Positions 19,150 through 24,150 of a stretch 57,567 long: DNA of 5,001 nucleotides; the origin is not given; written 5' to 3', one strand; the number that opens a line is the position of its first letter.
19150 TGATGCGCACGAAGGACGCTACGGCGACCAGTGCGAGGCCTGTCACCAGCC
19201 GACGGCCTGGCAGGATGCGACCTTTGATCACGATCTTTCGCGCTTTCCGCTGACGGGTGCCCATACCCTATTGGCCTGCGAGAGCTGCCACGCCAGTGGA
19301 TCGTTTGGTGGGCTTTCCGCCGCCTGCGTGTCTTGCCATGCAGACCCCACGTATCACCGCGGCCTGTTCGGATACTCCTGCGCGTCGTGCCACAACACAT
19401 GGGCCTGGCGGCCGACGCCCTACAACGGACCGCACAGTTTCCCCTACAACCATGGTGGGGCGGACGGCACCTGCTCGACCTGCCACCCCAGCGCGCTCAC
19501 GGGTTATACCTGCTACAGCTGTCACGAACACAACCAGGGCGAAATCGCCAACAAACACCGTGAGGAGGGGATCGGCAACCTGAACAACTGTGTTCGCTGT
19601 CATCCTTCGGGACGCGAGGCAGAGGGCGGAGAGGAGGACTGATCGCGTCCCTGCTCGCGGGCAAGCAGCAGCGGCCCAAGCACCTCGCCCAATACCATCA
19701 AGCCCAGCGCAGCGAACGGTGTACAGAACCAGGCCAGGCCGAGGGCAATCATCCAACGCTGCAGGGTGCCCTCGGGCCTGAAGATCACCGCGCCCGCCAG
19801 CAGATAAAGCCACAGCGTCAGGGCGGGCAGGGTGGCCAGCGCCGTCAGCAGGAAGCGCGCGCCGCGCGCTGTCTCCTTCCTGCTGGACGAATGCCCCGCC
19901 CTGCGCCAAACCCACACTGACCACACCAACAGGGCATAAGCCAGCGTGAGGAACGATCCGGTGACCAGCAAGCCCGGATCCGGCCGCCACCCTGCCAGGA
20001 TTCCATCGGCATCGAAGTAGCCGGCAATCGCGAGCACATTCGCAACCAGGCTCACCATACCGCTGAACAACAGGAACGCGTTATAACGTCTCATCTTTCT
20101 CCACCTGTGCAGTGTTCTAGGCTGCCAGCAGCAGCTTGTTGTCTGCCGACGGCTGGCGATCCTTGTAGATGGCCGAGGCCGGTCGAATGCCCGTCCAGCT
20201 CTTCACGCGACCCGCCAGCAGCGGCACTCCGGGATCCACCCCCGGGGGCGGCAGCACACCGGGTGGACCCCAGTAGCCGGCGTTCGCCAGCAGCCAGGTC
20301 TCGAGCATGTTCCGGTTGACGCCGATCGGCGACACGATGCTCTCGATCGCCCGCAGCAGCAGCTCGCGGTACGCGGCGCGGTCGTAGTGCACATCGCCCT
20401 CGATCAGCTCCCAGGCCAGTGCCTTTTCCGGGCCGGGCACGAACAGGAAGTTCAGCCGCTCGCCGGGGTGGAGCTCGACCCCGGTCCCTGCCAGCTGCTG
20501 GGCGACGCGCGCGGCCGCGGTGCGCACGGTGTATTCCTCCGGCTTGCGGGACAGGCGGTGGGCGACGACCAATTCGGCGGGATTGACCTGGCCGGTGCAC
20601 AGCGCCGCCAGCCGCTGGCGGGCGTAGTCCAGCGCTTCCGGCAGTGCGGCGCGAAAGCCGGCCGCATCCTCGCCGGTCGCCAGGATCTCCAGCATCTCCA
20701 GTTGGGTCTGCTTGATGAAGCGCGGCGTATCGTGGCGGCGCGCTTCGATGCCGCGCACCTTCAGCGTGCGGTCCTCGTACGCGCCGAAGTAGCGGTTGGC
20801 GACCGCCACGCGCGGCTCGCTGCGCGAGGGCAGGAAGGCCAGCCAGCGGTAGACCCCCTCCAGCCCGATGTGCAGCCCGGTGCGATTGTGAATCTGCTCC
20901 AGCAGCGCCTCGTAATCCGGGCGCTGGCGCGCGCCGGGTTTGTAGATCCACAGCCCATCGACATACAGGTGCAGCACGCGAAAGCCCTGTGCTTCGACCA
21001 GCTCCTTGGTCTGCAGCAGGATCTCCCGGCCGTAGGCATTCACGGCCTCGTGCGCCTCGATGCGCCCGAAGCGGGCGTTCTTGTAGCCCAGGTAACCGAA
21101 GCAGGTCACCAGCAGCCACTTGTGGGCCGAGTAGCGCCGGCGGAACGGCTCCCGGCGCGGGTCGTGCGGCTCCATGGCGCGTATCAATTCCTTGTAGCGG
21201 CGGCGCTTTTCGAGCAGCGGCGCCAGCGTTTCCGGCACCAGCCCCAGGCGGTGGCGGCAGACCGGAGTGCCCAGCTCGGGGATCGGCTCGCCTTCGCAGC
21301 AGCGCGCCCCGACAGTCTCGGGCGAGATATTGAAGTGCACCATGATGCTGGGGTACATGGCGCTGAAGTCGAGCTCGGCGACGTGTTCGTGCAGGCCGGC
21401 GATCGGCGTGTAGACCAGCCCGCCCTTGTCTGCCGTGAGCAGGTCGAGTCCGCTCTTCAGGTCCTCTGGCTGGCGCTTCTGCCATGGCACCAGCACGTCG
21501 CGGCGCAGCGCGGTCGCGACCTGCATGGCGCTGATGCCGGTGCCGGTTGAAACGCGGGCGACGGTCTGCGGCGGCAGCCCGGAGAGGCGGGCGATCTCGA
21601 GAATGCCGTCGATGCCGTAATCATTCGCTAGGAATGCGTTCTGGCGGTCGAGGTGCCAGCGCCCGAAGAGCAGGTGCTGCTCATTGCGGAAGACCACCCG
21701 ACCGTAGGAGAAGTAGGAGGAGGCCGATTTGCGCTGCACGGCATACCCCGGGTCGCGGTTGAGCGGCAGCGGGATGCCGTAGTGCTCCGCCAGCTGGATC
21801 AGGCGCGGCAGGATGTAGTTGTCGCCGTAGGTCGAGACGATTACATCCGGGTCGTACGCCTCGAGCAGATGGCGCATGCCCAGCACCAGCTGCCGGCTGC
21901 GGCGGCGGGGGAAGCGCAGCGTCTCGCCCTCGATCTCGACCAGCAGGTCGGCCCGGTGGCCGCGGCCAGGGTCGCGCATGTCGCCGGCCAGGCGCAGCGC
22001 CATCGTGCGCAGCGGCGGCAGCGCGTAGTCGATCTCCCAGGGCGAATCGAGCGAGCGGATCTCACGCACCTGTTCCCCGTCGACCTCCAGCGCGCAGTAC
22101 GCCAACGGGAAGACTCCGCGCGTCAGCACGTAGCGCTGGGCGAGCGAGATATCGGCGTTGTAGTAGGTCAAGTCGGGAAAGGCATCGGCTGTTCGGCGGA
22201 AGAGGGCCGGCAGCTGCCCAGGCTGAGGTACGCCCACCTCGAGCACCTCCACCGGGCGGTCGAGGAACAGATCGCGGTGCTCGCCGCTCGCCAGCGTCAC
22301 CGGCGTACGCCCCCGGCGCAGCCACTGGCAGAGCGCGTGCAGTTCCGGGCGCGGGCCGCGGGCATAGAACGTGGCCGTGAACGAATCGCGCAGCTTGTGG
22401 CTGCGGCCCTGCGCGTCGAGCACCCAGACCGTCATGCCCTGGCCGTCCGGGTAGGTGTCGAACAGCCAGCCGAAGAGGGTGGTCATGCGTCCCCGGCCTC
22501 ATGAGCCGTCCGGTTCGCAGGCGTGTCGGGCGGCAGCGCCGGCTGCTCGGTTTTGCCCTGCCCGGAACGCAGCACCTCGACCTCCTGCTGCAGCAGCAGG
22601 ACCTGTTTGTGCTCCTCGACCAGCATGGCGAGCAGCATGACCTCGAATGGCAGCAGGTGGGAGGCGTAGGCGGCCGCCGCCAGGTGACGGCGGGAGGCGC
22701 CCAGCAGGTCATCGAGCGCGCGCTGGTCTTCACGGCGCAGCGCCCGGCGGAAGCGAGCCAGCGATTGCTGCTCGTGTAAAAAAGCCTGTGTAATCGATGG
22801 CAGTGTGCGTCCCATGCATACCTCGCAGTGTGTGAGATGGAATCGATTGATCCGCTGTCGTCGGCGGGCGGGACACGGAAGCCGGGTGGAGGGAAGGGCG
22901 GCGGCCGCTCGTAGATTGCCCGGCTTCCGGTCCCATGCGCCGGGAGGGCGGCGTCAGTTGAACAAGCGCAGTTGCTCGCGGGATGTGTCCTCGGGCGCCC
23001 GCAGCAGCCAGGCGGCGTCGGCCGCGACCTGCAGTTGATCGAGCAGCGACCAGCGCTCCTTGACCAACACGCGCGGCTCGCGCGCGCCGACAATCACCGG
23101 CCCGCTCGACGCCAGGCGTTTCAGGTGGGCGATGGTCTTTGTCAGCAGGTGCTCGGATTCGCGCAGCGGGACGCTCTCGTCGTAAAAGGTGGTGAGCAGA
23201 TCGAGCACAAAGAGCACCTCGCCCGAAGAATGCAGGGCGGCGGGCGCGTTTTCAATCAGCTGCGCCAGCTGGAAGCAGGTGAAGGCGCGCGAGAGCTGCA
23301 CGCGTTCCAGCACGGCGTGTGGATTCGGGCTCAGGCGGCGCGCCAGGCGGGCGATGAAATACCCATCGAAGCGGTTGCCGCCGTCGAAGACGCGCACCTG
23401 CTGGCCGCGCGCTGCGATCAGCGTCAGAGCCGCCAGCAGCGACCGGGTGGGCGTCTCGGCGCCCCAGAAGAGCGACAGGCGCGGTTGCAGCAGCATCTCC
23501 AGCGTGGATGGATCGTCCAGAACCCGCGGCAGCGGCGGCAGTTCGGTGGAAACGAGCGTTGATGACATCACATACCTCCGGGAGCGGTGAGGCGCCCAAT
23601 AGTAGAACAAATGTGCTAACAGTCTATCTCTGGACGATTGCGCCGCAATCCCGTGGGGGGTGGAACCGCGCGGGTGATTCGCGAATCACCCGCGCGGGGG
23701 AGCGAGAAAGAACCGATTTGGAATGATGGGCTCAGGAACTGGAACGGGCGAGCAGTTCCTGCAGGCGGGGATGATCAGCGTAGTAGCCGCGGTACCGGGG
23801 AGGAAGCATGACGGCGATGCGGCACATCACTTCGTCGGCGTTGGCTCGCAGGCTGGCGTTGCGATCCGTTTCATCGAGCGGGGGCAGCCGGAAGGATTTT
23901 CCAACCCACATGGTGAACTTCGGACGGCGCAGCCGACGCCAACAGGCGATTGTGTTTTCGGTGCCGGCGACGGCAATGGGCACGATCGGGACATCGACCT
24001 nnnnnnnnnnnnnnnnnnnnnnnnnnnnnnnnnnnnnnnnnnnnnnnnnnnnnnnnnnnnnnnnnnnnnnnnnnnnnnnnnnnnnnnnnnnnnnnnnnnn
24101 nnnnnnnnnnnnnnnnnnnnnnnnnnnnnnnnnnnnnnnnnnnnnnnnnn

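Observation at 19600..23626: LexA-box-fronted cassette: RecA-fold (ImuA/SulA-like) protein, small helical ORF, proofreading-degenerate family-B polymerase, membrane protein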

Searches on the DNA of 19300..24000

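Call 57: search_rna_families(source=window, start=19300, end=24000, threshold=evalue, max_evalue=1)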
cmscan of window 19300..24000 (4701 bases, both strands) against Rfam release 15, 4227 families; matches with E-value up to 1: 0.
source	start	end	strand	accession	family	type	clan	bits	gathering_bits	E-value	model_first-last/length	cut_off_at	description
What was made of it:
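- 23645..23702 (-): Conserved C-rich upstream element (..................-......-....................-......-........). It may be an array of regulator binding sites and includes the -35 region. Its function is unknown. No Rfam match (call 57).
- Tried and rejected: Structured RNA family in the spacer or leader: no Rfam match in 19300..24000 (call 57).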

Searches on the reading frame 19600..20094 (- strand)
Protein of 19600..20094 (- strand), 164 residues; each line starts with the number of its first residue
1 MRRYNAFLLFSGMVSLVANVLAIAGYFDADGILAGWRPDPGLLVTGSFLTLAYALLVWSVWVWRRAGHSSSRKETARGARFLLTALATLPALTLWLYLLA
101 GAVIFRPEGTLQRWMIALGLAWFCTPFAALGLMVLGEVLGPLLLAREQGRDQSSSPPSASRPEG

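Call 3: search_protein_families(library=pfam, proteins=[window:19600-20094:-], max_evalue=1)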
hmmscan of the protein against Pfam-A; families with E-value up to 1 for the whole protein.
window:19600-20094:- (164 aa): 0 families

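Call 4: search_protein_families(library=ncbifam, proteins=[window:19600-20094:-], max_evalue=1)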
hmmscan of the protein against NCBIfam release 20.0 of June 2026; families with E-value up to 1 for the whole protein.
window:19600-20094:- (164 aa): 0 families

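Call 53: find_related_loci(query=A4, collection=metagenome_contigs, flank=5000)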
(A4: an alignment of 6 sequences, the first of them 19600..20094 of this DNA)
Query A4 (164 aa) in metagenome_contigs; peptide patterns used: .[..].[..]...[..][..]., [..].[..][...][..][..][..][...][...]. (x = any residue, [..] = any of these).
318 stretches matched a pattern; 23 encode a relative of the query (tblastn E <= 1e-3); 22 distinct loci.
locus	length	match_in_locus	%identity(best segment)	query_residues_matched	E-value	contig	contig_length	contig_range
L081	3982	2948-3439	99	1-164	2e-103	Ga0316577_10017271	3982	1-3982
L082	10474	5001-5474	76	1-158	3e-61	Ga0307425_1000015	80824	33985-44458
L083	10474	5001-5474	76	1-158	3e-61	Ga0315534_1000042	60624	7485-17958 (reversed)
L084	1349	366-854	49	1-157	6e-42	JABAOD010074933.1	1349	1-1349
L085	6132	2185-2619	53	1-143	5e-41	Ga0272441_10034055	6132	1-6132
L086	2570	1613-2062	46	1-148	4e-39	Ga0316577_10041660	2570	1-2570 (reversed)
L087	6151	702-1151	46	1-148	2e-39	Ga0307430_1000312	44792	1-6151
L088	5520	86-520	51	1-143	3e-39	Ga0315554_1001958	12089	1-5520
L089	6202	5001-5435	51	1-143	3e-39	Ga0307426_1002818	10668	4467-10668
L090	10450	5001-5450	46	1-153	2e-39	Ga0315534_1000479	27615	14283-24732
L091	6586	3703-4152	45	1-148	7e-38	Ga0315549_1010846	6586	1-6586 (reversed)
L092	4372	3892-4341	45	1-148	1e-37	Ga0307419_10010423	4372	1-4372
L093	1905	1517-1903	48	1-127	2e-31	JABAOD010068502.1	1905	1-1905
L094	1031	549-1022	44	1-157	8e-29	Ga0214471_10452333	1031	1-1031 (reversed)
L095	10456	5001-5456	47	1-150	2e-24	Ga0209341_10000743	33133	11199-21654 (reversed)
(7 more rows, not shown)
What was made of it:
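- Tried and rejected: It was repeated with 6 closer sequences (call 53).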

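Call 65: search_protein_representatives(protein=window:19600-20094:-)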
Query: 164 residues. Proteins with E-value up to 0.001 (for the whole library): 26; up to 1e-10: 17; up to 1e-30: 3. The best 26 are listed.
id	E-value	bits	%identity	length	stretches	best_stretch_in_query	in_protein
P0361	1.1e-35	139.2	53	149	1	1-146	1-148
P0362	1.8e-32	128.8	48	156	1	1-144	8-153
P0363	4.5e-31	124.2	46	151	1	1-147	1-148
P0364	1.7e-27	112.6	43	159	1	5-153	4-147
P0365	4.3e-27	111.3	41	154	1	2-146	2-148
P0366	3.6e-23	98.5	42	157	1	1-153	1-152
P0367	9.6e-23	97.1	42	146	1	3-146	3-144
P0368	1.2e-20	90.3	42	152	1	7-144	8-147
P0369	1.1e-19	87.1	40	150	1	7-143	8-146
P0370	4.4e-19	85.2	52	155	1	1-100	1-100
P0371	5.1e-19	85.0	42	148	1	5-144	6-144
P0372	8.0e-19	84.4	49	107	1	47-143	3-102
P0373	1.1e-17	80.7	42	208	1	5-120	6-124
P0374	1.7e-12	63.8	41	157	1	1-101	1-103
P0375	6.4e-12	61.9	54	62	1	87-145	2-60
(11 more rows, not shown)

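Call 78: search_protein_families(library=padloc, proteins=[window:19600-20094:-], max_evalue=0.01)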
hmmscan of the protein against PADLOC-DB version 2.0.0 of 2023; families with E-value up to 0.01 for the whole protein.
window:19600-20094:- (164 aa): 0 families

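Call 79: search_protein_families(library=phrogs, proteins=[window:19600-20094:-], max_evalue=0.001)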
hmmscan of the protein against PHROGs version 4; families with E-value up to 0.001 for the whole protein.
window:19600-20094:- (164 aa): 0 families
